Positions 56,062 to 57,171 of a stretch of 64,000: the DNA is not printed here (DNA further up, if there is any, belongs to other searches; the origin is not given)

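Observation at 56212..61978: CaiD-like hydratase, TMADH-family flavoprotein, PhyH dioxygenase, proline iminopeptidase and SDR in one co-directional block: candidate novel quaternary-amine/N-methyl-amino-acid catabolic operon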

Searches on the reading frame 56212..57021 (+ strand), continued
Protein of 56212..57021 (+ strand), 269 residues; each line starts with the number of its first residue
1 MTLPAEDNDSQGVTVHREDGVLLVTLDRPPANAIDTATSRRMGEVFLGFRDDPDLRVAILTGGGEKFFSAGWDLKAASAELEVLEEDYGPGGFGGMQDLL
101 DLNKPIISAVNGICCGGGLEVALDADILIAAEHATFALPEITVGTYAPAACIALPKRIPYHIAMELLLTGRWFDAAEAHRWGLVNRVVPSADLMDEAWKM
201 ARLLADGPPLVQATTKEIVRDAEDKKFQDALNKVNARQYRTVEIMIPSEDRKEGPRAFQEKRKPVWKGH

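Call 70: search_protein_families(library=ncbifam, proteins=[L167:7989-8771:+, L168:7986-8771:+, L168:5365-7377:+], max_evalue=1e-40)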
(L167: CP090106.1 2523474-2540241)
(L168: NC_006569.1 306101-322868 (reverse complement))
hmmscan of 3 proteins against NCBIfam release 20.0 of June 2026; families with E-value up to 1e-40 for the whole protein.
L167:7989-8771:+ (260 aa): 11 families
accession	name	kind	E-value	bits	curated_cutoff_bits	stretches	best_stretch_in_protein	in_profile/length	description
NF002936.2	PRK03580.1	equivalog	8.1e-93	310.5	500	1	8-260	8-261/261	crotonobetainyl-CoA hydratase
NF006100.0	PRK08252.1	subfamily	7.4e-66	222.3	282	1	5-260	5-254/254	crotonase/enoyl-CoA hydratase family protein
NF051848.1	EnCoAHydtEchA19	equivalog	8.4e-65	218.9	400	1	5-260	2-258/258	enoyl-CoA hydratase EchA19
NF042430.2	EnCoAhydt_DpgD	equivalog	6.3e-57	193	400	1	9-260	3-258/258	enoyl-CoA-hydratase DpgD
NF005864.0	PRK07799.1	equivalog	2.7e-53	180.9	316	1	5-259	10-265/266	crotonase/enoyl-CoA hydratase family protein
NF006007.0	PRK08138.1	subfamily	1.9e-45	155.3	355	1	6-260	11-261/261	enoyl-CoA hydratase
NF004781.0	PRK06127.1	subfamily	5.3e-44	150.9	291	1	2-260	10-269/269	enoyl-CoA hydratase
NF006566.0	PRK09076.1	subfamily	9e-44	150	286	1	7-258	9-258/260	enoyl-CoA hydratase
NF004517.0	PRK05862.1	equivalog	1.4e-43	149.2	396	1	5-259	6-256/257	enoyl-CoA hydratase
NF005073.0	PRK06495.1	subfamily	1.2e-41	142.8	296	1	13-260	14-257/257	enoyl-CoA hydratase/isomerase family protein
NF004840.0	PRK06190.1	equivalog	4e-41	141.3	253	1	5-231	6-234/260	enoyl-CoA hydratase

L168:7986-8771:+ (261 aa): 17 families
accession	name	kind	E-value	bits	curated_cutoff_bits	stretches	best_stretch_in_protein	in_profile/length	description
NF002936.2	PRK03580.1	equivalog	5.5e-98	327.4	500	1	1-261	1-261/261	crotonobetainyl-CoA hydratase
NF006100.0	PRK08252.1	subfamily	3.9e-69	233.1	282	1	5-261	4-254/254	crotonase/enoyl-CoA hydratase family protein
NF051848.1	EnCoAHydtEchA19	equivalog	2.3e-65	220.7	400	1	8-261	4-258/258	enoyl-CoA hydratase EchA19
NF042430.2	EnCoAhydt_DpgD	equivalog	8.8e-61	205.6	400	1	9-261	2-258/258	enoyl-CoA-hydratase DpgD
NF005864.0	PRK07799.1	equivalog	2.6e-52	177.6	316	1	8-260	12-265/266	crotonase/enoyl-CoA hydratase family protein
NF006007.0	PRK08138.1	subfamily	5.8e-49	166.8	355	1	9-261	13-261/261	enoyl-CoA hydratase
NF006566.0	PRK09076.1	subfamily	3.1e-46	158.1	286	1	6-259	7-258/260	enoyl-CoA hydratase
NF005073.0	PRK06495.1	subfamily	4.3e-46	157.3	296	1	12-261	12-257/257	enoyl-CoA hydratase/isomerase family protein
NF004840.0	PRK06190.1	equivalog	1.1e-45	156.3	253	1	4-231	4-233/260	enoyl-CoA hydratase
NF004517.0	PRK05862.1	equivalog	1.9e-45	155.4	396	1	8-260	8-256/257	enoyl-CoA hydratase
NF006108.0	PRK08259.1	equivalog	2.3e-44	151.8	273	1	5-252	4-246/256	crotonase/enoyl-CoA hydratase family protein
NF004781.0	PRK06127.1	subfamily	4.8e-44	151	291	1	6-261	13-269/269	enoyl-CoA hydratase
NF005802.0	PRK07657.1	equivalog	8.4e-44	150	363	1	12-260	12-259/260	enoyl-CoA hydratase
NF005126.0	PRK06563.1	subfamily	2.3e-42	145.1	261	1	4-261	7-263/263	crotonase/enoyl-CoA hydratase family protein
NF046063.1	oxepin_alt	equivalog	7e-42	143.7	300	1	7-256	3-253/254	oxepin-CoA hydrolase, alternative type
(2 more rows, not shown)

L168:5365-7377:+ (670 aa): 3 families
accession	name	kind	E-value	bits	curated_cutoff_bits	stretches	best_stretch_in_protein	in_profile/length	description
TIGR02717.1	AcCoA-syn-alpha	equivalog_domain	5.1e-51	173.7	567.15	1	5-352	1-350/447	acetate--CoA ligase alpha subunit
NF045494.1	AcCoALig_Archglob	equivalog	2.5e-50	171.5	1200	0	4-353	217-565/665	acetate--CoA ligase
NF045492.1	HydPropCoALig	equivalog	2.8e-50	171.4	1300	0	5-351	248-600/700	3-hydroxypropionate--CoA ligase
